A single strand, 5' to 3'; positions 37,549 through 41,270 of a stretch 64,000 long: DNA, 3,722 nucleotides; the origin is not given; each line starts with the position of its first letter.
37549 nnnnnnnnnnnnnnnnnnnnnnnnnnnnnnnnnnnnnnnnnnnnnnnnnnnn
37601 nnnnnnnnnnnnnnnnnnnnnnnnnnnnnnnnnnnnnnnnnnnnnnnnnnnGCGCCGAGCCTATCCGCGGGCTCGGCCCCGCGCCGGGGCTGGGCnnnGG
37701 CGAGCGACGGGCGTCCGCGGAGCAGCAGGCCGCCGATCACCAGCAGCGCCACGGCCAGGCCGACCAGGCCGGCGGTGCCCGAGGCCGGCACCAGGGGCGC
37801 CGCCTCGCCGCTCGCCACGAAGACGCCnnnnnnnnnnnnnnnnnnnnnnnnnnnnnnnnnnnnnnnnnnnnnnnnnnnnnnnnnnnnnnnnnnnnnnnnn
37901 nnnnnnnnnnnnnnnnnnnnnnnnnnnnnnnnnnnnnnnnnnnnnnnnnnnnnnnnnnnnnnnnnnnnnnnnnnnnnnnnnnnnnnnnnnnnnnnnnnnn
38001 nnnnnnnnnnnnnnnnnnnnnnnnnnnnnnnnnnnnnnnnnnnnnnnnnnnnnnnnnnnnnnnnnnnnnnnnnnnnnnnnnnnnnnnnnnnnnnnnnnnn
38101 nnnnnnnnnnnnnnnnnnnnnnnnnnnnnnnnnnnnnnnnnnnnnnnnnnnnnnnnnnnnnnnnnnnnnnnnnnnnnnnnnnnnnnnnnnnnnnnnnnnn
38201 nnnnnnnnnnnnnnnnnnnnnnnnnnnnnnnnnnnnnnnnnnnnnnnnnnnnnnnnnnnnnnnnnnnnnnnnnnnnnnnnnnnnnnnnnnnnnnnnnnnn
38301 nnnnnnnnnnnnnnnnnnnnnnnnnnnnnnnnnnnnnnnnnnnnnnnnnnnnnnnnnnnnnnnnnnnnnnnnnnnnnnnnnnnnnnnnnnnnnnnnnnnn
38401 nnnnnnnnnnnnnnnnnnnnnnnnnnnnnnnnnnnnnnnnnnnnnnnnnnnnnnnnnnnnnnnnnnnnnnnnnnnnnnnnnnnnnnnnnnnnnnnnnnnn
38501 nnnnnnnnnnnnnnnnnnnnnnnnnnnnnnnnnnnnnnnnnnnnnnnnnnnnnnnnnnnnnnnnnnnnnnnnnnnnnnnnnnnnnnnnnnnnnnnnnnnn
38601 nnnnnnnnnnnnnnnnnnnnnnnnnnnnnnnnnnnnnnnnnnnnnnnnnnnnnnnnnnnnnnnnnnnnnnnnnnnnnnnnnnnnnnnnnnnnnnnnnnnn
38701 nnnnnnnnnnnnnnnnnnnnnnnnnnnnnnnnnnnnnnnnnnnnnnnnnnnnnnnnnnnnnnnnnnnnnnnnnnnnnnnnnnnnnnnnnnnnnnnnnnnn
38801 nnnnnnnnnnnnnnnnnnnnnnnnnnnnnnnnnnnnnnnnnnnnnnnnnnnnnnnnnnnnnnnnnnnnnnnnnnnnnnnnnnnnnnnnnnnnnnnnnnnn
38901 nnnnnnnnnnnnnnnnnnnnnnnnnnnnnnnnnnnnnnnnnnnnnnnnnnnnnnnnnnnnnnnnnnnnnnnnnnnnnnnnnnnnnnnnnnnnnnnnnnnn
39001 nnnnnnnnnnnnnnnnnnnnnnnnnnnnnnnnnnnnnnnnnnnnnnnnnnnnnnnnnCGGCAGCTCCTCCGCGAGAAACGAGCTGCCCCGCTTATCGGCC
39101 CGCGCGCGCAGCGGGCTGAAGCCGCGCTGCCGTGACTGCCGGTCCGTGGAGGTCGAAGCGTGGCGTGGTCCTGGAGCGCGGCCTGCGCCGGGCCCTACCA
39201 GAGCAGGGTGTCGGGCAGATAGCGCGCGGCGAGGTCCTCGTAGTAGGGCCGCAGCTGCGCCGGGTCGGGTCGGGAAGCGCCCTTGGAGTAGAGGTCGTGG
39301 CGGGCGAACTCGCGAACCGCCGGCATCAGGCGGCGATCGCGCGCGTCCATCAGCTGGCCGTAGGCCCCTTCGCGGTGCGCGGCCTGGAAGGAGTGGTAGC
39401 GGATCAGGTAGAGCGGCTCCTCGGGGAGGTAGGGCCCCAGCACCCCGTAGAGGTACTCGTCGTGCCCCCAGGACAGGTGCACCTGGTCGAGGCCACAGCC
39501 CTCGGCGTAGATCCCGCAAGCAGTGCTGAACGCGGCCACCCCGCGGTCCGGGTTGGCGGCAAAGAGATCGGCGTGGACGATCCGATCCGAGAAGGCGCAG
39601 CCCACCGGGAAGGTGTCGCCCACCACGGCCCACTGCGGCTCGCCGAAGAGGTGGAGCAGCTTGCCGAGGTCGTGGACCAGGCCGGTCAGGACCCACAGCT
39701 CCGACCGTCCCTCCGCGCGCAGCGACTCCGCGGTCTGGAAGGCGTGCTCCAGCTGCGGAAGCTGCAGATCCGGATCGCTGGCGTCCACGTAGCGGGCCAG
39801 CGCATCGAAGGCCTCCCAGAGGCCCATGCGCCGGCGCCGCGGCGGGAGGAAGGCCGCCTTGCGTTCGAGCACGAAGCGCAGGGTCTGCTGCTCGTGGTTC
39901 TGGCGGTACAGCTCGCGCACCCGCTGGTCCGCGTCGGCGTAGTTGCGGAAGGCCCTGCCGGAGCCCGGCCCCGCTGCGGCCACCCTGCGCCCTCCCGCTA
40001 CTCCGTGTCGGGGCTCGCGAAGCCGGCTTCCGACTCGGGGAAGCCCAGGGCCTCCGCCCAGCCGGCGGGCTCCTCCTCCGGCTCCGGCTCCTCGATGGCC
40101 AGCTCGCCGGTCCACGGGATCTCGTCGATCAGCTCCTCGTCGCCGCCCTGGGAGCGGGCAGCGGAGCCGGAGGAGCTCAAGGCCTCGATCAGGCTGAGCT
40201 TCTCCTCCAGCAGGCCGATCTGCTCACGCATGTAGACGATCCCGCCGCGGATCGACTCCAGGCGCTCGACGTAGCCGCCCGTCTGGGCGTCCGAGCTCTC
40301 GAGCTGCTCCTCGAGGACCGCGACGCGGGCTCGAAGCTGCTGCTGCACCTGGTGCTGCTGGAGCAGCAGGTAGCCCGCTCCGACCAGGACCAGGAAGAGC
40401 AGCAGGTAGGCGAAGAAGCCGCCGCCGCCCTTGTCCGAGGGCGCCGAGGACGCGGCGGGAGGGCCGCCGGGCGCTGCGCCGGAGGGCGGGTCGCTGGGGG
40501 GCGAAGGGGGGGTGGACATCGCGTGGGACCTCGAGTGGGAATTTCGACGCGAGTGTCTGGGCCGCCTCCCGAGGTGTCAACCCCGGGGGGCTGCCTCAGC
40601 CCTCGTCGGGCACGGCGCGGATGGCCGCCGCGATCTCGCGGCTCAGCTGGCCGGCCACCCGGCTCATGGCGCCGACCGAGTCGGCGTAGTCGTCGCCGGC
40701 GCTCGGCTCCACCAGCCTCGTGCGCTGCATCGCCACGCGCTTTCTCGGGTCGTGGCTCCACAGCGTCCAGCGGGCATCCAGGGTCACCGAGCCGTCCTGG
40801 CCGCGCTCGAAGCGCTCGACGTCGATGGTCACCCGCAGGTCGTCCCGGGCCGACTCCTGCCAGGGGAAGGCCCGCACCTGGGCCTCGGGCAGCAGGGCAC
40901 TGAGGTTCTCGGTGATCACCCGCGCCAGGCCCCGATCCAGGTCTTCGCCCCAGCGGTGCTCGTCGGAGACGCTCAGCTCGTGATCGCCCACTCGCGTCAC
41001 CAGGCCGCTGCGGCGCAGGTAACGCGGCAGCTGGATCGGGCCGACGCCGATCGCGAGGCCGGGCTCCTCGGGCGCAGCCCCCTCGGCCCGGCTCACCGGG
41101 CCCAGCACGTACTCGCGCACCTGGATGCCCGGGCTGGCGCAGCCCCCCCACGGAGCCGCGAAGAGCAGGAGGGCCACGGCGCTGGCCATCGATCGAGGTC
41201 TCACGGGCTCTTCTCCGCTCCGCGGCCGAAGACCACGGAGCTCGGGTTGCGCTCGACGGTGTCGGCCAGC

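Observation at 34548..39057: Two PEP-CTERM-type secreted proteins bracketing a 747-aa membrane-TPR protein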

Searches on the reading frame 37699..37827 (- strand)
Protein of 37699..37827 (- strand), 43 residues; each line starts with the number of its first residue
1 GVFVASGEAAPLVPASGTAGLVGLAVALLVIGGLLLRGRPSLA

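Call 27: search_protein_families(library=ncbifam, proteins=[window:37699-37827:-], max_evalue=1)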
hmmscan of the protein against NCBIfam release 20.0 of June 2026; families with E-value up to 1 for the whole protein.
seq(43 aa): 0 families

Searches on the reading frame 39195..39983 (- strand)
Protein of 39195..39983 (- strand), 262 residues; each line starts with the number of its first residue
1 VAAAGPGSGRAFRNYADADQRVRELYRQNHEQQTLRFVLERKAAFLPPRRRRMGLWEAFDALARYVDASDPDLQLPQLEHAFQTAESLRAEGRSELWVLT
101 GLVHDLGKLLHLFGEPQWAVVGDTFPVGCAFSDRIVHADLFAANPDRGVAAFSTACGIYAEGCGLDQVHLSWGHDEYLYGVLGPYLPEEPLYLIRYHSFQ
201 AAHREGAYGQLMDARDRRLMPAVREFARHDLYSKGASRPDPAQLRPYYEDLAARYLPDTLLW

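Call 18: search_protein_families(library=pfam, proteins=[window:39195-39983:-], max_evalue=0.01)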
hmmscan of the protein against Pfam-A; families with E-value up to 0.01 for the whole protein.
window:39195-39983:- (262 aa): 1 family
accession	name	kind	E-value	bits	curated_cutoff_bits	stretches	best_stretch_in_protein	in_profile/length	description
PF05153.21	MIOX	-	7.3e-91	304.6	25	1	20-262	2-249/249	Myo-inositol oxygenase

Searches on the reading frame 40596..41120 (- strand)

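Call 73: search_protein_families(library=pfam, proteins=[window:40596-41120:-], max_evalue=0.001)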
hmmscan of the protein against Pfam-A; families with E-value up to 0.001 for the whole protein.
window:40596-41120:- (174 aa): 1 family
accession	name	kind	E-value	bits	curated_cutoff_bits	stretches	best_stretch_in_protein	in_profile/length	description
PF03886.18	ABC_trans_aux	-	1.5e-45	155.1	26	1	4-164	1-161/161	ABC-type transport auxiliary lipoprotein component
